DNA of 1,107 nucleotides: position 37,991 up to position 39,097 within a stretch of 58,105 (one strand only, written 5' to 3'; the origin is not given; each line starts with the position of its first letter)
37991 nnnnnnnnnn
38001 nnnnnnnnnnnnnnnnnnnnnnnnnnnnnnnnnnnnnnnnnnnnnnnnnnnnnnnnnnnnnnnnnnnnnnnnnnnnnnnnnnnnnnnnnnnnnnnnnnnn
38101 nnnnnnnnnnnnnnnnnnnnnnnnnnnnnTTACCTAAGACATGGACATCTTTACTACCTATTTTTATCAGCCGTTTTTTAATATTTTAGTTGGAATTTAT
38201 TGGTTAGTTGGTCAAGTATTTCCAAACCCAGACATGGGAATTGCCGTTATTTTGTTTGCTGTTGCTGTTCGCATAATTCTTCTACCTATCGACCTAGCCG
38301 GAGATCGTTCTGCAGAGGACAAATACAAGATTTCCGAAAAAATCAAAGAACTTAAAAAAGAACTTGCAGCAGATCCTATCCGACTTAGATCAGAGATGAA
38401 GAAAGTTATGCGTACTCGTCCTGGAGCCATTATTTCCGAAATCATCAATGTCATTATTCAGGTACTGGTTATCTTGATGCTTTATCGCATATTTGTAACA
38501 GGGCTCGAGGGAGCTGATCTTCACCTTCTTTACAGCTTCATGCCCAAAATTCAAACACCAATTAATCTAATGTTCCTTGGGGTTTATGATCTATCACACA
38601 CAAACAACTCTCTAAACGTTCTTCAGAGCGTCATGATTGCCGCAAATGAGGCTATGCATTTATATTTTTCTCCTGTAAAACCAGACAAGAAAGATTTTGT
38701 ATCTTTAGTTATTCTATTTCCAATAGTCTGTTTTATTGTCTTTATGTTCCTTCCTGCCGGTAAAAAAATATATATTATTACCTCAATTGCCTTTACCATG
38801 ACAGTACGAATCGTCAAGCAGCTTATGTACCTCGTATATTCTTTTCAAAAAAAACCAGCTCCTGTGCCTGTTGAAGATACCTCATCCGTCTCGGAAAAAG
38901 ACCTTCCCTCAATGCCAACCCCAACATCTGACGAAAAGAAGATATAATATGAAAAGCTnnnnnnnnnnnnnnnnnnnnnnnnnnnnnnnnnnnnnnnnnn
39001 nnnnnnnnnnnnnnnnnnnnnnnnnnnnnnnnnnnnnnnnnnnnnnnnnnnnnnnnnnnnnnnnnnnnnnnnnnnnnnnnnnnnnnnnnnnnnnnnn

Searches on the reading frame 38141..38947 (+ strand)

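Call 67: search_protein_families(library=pfam, proteins=[window:38141-38947:+], max_evalue=0.0001)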
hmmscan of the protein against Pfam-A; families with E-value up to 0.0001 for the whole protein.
window:38141-38947:+ (268 aa): 1 family
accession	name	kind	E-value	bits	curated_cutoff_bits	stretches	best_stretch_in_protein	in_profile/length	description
PF02096.25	60KD_IMP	-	3.2e-17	63.4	35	1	32-224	1-159/163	60Kd inner membrane protein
